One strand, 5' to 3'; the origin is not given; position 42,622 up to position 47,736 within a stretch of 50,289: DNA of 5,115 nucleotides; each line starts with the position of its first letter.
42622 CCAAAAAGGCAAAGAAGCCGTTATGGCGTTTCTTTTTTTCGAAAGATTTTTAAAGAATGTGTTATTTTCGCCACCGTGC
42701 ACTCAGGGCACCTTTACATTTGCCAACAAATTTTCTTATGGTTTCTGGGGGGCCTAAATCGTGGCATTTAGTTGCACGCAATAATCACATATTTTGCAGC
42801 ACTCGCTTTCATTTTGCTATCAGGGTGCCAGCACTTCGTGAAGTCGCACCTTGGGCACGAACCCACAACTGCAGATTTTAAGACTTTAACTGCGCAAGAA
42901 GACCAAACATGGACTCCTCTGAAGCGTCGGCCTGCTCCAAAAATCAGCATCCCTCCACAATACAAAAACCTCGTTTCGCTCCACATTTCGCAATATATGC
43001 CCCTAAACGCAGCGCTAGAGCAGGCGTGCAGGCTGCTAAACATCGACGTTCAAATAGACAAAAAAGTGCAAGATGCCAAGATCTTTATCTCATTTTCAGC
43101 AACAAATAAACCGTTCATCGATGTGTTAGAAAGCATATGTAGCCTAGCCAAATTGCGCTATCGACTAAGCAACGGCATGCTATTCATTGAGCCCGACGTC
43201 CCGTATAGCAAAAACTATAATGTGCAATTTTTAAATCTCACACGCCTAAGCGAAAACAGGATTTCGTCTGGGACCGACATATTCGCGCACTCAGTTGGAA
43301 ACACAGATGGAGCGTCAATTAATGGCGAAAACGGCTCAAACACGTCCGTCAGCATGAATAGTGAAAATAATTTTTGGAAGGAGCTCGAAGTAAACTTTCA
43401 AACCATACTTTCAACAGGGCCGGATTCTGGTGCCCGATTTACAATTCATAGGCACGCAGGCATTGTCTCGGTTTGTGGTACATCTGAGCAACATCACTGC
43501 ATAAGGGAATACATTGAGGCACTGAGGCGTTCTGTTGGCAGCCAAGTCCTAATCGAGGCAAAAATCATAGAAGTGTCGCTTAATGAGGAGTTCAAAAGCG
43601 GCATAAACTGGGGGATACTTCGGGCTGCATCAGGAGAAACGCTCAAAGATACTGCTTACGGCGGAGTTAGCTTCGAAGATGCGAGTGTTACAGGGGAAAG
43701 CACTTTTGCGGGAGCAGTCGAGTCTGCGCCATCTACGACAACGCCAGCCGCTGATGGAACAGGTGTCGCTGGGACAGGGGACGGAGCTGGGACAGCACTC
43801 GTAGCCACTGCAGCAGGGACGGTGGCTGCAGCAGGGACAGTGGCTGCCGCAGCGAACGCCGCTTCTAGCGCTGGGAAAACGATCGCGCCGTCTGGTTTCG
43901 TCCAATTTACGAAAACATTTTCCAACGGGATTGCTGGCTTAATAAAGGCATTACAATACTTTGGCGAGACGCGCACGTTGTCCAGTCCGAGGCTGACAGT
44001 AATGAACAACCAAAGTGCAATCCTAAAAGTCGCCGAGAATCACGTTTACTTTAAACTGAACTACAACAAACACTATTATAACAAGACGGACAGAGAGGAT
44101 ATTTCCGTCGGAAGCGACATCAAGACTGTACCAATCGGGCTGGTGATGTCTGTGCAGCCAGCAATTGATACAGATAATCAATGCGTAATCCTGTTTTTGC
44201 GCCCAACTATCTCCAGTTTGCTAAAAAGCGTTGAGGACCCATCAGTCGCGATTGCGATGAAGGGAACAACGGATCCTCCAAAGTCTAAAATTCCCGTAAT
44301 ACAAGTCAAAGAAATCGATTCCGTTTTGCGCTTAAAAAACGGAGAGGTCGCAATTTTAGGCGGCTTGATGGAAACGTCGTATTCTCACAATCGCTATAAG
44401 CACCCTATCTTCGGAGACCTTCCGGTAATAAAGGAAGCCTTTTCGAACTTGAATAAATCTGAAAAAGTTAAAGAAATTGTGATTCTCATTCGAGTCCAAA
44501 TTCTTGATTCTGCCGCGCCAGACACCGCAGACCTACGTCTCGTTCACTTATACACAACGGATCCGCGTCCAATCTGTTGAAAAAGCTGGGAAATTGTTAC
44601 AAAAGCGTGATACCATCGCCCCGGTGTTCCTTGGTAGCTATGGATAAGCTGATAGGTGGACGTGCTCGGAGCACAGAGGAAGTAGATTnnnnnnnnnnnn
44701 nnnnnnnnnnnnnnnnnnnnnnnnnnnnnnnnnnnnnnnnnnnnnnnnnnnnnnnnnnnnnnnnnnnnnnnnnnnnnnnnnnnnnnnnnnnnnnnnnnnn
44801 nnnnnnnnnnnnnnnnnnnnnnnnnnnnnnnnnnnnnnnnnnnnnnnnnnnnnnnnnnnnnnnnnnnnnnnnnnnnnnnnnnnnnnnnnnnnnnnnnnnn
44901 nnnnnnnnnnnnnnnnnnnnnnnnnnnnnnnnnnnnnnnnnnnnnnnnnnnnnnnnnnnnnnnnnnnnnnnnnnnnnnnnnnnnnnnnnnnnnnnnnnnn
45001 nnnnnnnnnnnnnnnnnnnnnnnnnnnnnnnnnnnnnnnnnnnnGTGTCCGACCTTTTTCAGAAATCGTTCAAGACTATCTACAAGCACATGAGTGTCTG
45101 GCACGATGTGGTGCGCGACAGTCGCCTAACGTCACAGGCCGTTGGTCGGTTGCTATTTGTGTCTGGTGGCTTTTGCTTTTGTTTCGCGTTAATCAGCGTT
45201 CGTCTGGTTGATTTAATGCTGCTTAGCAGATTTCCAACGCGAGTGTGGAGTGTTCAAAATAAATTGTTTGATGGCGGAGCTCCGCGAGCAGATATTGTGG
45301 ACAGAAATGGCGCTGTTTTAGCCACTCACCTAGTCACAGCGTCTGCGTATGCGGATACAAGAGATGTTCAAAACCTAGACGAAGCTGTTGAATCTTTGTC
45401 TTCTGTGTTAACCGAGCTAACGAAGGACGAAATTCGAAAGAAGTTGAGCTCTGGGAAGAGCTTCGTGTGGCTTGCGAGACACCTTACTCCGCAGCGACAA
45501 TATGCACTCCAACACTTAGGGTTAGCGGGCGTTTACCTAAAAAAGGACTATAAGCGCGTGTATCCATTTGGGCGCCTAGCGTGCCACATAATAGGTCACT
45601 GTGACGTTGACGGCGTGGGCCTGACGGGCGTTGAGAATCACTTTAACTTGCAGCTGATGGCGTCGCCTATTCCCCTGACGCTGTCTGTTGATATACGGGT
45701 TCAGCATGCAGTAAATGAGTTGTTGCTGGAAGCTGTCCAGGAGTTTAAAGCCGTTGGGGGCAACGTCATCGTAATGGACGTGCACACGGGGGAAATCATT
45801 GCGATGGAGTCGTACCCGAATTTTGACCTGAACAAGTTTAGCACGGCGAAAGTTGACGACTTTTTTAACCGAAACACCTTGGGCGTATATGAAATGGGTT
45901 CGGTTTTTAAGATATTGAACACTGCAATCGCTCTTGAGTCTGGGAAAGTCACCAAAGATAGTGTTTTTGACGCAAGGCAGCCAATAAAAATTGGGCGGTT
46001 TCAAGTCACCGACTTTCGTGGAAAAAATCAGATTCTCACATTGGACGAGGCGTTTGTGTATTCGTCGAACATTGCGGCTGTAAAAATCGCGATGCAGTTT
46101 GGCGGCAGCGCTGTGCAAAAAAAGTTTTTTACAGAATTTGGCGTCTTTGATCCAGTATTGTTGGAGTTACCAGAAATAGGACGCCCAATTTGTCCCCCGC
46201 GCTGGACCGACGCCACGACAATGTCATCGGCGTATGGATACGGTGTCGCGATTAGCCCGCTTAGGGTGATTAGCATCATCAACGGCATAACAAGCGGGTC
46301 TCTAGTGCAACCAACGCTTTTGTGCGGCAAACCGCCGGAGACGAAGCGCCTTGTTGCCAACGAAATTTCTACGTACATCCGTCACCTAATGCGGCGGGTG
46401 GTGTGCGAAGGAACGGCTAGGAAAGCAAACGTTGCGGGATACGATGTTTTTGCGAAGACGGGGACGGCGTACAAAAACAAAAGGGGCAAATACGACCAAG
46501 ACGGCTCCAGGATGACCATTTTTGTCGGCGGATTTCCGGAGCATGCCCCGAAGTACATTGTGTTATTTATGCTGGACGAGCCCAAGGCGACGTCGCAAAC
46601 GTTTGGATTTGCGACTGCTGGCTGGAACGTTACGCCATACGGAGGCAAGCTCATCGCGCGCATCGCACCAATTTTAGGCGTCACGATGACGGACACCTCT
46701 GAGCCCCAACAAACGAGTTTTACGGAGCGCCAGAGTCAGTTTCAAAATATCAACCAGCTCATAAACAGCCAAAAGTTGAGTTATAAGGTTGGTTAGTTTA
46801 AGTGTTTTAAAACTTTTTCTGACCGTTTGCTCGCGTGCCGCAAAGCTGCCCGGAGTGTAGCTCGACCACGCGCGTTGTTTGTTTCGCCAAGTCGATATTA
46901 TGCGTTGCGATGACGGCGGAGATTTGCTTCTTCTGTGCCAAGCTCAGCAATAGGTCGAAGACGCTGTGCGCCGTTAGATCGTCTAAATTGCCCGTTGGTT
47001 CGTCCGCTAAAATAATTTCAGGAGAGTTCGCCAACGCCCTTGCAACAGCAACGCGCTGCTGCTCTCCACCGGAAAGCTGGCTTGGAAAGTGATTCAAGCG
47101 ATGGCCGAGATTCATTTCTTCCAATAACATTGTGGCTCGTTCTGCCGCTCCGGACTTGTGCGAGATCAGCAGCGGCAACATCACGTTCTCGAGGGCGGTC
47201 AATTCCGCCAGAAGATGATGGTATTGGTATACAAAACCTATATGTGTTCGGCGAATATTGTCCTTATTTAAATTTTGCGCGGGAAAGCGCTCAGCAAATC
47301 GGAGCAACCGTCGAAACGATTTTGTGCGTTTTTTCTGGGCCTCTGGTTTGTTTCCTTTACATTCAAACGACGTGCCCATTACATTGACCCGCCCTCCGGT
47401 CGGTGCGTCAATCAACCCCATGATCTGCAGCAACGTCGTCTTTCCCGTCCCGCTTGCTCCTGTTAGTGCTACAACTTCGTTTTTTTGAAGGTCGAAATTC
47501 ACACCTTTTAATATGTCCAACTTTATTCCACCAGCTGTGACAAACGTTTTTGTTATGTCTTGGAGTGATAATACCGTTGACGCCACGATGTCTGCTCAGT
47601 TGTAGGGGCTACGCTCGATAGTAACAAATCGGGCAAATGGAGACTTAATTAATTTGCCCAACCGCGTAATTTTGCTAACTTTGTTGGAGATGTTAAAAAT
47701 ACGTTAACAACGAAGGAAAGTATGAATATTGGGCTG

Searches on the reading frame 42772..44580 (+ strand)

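Call 3: search_protein_families(library=pfam, proteins=[window:42772-44580:+], max_evalue=0.01)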
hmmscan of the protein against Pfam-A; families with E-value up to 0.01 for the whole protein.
window:42772-44580:+ (602 aa): 3 families
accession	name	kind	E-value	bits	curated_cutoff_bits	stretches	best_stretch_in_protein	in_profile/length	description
PF00263.26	Secretin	-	1.5e-29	103.2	27.5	1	393-578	1-168/169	Bacterial type II and III secretion system protein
PF07655.18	Secretin_N_2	-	1.7e-07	32.1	23.4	1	149-217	4-81/91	Secretin N-terminal domain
PF16344.10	FecR_C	-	0.0029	18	24.4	1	77-135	8-66/70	FecR, C-terminal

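Call 16: search_protein_families(library=ncbifam, proteins=[window:42772-44580:+], max_evalue=0.01)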
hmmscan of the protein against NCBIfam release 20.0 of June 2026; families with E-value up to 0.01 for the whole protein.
window:42772-44580:+ (602 aa): 9 families
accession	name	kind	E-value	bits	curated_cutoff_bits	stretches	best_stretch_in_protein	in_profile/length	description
TIGR02519.1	pilus_MshL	equivalog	1.1e-61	208.4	250.2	2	364-578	85-290/290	pilus (MSHA type) biogenesis protein MshL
TIGR02517.1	type_II_gspD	equivalog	8.8e-27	93.8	351.35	1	235-581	315-593/600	type II secretion system secretin GspD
NF042912.1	Amuc_1098_fam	equivalog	6.5e-22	77.4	750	2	452-581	661-799/805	Amuc_1098 family type IV pilus outer membrane protein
TIGR02515.1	IV_pilus_PilQ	subfamily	1.4e-20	73.8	284.35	1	226-578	140-427/428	type IV pilus secretin PilQ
TIGR02520.1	pilus_B_mal_scr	equivalog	4e-17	61.9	287.65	2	113-283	129-299/513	PilN family type IVB pilus formation outer membrane protein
TIGR02516.1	type_III_yscC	equivalog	2.9e-12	45.9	238.45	1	234-579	212-462/463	type III secretion system outer membrane ring subunit SctC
NF010083.0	PRK13568.1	equivalog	1.1e-09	37.6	554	1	504-577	343-416/419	DNA uptake porin HofQ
NF011873.0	PRK15346.1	equivalog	5.3e-08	32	524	1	391-574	333-490/499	EscC/YscC/HrcC family type III secretion system outer membrane ring protein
NF007851.2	PRK10560.1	exception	3.9e-05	22.6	598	1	509-579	340-410/412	DNA uptake porin HofQ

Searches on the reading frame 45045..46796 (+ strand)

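Call 7: search_protein_families(library=pfam, proteins=[window:45045-46796:+], max_evalue=0.001)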
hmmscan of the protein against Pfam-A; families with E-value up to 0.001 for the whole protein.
window:45045-46796:+ (583 aa): 2 families
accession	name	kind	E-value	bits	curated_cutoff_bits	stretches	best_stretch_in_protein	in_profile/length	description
PF00905.27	Transpeptidase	-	1e-48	166.5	22.1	1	241-516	3-283/299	Penicillin binding protein transpeptidase domain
PF03717.20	PBP_dimer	-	8.9e-13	49.5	24.4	1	79-185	4-122/180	Penicillin-binding Protein dimerisation domain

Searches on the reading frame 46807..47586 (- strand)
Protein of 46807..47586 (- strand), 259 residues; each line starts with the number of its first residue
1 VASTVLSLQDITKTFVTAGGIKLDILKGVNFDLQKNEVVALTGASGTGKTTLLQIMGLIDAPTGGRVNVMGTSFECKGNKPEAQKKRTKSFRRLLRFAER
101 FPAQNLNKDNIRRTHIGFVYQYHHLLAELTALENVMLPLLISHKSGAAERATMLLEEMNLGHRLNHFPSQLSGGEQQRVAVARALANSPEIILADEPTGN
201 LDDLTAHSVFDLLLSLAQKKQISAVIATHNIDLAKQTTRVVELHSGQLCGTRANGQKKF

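Call 7: search_protein_families(library=pfam, proteins=[window:46807-47586:-], max_evalue=0.001)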
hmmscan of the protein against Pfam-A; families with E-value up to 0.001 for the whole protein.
window:46807-47586:- (259 aa): 3 families
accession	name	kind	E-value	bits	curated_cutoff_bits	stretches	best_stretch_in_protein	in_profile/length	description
PF00005.33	ABC_tran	-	2e-29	103.4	25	1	26-198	1-136/137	ABC transporter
PF13304.12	AAA_21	-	0.0007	20.2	27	0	39-59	2-22/304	AAA domain, putative AbiEii toxin, Type IV TA system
PF13555.12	AAA_29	-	0.00096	19.3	27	0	28-54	14-41/61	P-loop containing region of AAA domain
